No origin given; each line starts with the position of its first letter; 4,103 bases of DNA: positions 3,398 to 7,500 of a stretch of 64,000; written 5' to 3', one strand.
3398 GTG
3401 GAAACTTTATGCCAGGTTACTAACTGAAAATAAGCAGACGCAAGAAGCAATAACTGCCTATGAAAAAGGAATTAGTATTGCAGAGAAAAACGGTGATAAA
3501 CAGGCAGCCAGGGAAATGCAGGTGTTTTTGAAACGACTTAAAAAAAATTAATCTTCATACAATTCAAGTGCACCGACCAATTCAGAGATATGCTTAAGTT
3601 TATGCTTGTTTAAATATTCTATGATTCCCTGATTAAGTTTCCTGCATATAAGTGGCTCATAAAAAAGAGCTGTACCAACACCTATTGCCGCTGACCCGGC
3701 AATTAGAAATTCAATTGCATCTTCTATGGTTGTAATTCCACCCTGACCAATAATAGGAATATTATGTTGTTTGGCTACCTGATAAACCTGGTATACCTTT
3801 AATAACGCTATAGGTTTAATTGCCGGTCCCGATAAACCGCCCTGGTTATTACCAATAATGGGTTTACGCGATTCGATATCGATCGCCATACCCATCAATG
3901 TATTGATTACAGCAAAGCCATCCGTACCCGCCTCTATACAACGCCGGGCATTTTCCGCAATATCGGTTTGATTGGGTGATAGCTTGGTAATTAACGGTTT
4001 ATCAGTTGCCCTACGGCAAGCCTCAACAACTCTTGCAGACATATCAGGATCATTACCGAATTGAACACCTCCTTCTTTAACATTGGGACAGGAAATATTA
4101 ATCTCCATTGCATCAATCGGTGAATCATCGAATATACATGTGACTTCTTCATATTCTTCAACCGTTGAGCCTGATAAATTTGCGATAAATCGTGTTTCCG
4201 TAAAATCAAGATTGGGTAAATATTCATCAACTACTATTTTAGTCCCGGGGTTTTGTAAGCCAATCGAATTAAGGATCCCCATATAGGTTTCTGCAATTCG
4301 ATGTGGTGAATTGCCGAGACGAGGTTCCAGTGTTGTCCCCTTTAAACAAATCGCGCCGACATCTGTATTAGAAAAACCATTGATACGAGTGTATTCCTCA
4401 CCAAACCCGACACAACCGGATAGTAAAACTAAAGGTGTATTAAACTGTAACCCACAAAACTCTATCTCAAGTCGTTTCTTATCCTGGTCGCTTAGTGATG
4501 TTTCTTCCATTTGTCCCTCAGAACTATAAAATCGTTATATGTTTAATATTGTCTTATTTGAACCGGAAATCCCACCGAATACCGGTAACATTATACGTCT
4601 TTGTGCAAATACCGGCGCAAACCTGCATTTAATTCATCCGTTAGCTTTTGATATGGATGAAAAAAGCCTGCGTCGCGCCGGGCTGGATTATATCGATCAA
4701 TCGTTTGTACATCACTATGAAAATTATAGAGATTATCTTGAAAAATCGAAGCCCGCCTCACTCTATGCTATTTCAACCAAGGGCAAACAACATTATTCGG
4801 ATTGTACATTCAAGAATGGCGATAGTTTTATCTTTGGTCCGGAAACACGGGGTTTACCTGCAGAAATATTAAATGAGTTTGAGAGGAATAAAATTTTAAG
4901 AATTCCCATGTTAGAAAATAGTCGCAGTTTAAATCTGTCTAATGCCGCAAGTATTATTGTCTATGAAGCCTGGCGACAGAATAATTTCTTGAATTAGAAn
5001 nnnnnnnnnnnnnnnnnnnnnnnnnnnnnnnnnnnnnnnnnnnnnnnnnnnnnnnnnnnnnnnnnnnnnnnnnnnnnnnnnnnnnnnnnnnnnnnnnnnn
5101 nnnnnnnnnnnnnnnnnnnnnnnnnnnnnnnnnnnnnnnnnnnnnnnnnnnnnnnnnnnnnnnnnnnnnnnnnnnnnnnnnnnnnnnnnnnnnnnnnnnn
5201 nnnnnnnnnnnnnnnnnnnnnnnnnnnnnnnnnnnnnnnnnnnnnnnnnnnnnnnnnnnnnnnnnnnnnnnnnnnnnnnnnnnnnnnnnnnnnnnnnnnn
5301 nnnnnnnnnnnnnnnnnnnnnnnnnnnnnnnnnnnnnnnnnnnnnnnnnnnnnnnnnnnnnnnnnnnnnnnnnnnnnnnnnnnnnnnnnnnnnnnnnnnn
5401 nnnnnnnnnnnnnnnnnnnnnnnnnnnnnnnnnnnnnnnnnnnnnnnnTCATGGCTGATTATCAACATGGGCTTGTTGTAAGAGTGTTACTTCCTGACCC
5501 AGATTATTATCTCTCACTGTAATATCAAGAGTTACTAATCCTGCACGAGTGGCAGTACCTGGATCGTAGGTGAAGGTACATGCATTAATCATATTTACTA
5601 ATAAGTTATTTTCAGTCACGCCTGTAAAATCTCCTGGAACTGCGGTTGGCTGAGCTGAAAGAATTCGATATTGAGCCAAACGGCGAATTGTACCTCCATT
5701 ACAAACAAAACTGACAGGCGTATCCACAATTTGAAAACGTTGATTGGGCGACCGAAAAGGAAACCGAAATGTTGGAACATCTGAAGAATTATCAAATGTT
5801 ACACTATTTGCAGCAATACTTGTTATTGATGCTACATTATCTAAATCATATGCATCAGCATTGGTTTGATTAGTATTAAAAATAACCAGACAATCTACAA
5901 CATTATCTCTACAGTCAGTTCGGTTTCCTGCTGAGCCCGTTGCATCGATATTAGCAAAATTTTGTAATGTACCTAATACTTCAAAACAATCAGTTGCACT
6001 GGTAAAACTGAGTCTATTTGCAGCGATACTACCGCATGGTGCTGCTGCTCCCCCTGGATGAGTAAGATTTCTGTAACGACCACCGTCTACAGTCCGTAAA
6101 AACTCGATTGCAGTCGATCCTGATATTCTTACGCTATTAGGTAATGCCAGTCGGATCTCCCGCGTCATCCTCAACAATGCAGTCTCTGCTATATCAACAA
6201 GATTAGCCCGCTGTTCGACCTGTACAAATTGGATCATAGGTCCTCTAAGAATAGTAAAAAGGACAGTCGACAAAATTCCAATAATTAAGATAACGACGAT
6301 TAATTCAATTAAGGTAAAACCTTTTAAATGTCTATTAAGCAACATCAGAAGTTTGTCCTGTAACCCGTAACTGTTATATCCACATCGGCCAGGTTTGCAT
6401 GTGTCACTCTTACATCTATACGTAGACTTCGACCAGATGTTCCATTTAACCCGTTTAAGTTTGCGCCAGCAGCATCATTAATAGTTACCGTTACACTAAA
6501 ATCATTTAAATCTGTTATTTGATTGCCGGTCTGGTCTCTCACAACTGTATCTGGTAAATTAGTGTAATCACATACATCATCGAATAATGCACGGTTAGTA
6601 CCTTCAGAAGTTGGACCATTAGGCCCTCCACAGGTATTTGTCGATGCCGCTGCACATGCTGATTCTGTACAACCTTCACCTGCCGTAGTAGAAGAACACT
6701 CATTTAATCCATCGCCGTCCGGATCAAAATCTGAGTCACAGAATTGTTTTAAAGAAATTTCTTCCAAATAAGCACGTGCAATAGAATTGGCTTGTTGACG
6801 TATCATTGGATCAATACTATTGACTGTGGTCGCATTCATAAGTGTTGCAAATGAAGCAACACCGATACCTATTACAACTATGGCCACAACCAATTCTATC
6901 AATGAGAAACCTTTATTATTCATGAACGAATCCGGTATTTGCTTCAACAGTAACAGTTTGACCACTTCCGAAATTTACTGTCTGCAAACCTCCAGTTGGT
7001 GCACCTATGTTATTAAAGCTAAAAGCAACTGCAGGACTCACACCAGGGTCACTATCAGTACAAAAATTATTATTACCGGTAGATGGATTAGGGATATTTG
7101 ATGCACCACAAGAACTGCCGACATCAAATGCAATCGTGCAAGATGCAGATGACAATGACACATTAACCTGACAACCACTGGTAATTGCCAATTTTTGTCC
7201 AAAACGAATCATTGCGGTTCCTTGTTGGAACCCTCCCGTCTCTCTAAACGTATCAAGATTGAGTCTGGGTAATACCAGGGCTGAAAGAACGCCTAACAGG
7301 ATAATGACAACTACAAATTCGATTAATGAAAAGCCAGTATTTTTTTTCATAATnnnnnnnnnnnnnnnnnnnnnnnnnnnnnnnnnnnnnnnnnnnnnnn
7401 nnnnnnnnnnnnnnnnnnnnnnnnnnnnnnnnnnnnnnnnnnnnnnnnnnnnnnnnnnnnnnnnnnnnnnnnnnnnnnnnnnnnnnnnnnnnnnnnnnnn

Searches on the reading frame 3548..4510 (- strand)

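Call 13: search_protein_families(library=pfam, proteins=[window:3548-4510:-], max_evalue=0.01)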
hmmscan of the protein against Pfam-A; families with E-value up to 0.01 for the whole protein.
window:3548-4510:- (320 aa): 5 families
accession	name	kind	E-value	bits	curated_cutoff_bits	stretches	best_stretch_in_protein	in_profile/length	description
PF01180.27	DHO_dh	-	2e-72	244.3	27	1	14-300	2-291/291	Dihydroorotate dehydrogenase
PF01207.24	Dus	-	1.4e-08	34.7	20.4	1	240-297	174-235/311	Dihydrouridine synthase (Dus)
PF03060.21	NMO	-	8.7e-05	22.5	28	1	220-283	164-226/331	Nitronate monooxygenase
PF00478.31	IMPDH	-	0.00063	19.3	25.6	1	239-282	196-239/345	IMP dehydrogenase / GMP reductase domain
PF00977.27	His_biosynth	-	0.0063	16.4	23.6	0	242-286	65-109/228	Histidine biosynthesis protein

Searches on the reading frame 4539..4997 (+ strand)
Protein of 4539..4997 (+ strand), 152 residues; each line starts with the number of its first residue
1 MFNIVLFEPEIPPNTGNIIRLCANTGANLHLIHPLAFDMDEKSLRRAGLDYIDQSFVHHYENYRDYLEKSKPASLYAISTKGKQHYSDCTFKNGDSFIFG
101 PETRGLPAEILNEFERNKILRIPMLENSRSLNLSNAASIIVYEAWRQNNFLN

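Call 13: search_protein_families(library=pfam, proteins=[window:4539-4997:+], max_evalue=0.01)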
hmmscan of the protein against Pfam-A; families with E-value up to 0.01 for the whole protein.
window:4539-4997:+ (152 aa): 1 family
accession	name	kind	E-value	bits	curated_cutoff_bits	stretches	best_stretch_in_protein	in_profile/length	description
PF00588.24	SpoU_methylase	-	3.3e-33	115.2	29.7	1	2-142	2-142/142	SpoU rRNA Methylase family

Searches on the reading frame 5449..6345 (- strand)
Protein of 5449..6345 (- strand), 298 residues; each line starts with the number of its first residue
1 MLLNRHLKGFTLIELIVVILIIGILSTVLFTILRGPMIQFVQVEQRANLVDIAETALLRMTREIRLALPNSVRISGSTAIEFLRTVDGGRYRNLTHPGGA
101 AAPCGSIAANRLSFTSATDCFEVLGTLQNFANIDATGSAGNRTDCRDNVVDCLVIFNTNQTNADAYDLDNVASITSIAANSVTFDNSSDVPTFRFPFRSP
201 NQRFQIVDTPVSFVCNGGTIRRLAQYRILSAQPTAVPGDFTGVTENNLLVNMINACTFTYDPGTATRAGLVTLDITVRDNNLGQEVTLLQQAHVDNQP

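Call 3: search_protein_families(library=pfam, proteins=[window:5449-6345:-], max_evalue=0.01)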
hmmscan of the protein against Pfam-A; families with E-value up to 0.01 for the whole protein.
window:5449-6345:- (298 aa): 1 family
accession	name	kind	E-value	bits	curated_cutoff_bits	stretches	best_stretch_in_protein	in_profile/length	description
PF07963.17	N_methyl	-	8.2e-08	32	21.2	1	7-30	4-27/27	Prokaryotic N-terminal methylation motif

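Call 4: search_protein_families(library=ncbifam, proteins=[window:5449-6345:-], max_evalue=0.01)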
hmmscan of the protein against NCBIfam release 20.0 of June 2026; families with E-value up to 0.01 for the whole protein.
window:5449-6345:- (298 aa): 10 families
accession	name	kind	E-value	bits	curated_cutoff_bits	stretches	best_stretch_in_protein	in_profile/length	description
TIGR02532.1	IV_pilin_GFxxxE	domain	9.5e-07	28.4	16.3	1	8-29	2-23/24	prepilin-type N-terminal cleavage/methylation domain-containing protein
TIGR01708.2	typeII_sec_gspH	equivalog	6.1e-05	23.1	80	1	8-31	2-25/169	type II secretion system minor pseudopilin GspH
TIGR01710.1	typeII_sec_gspG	equivalog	0.00012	22.1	88.85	1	8-35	1-28/134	type II secretion system major pseudopilin GspG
NF007862.0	PRK10574.1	equivalog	0.0003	20.9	138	1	7-29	4-26/145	prepilin peptidase-dependent pilin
NF041013.1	T4P_ComGE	equivalog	0.00039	20.5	49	1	7-58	3-54/83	competence type IV pilus minor pilin ComGE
NF040982.1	ComGD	equivalog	0.00053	20.4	70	1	8-45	2-38/139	competence type IV pilus minor pilin ComGD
TIGR01711.1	gspJ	equivalog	0.00079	19.3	64.85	1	8-79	1-72/192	type II secretion system minor pseudopilin GspJ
NF040999.1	pilin_ComGC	equivalog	0.0012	19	75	1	8-26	2-20/84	competence type IV pilus major pilin ComGC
NF041775.1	typeIV_PilA_Myxo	equivalog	0.0027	17.7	400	1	4-30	7-33/214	type IV pilin protein PilA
NF007800.0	PRK10506.1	equivalog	0.006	16.4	158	0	6-28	7-29/163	prepilin peptidase-dependent protein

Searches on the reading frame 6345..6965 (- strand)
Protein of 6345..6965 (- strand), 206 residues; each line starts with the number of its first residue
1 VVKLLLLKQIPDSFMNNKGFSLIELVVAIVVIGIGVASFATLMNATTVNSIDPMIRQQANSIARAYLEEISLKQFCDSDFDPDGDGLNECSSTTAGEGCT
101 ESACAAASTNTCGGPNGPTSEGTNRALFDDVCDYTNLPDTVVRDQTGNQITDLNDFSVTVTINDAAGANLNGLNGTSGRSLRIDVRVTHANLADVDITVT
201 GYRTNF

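Call 13: search_protein_families(library=pfam, proteins=[window:6345-6965:-], max_evalue=0.01)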
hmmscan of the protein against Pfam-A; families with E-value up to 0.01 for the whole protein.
window:6345-6965:- (206 aa): 1 family
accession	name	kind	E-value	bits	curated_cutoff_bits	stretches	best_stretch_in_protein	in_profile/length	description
PF07963.17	N_methyl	-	1.7e-07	30.9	21.2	1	15-38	2-25/27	Prokaryotic N-terminal methylation motif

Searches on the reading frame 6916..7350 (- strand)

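Call 13: search_protein_families(library=pfam, proteins=[window:6916-7350:-], max_evalue=0.01)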
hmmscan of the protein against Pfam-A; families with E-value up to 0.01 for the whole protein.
window:6916-7350:- (144 aa): 1 family
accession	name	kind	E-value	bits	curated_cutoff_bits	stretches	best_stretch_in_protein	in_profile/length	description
PF07963.17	N_methyl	-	3.6e-06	26.8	21.2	1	1-27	1-27/27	Prokaryotic N-terminal methylation motif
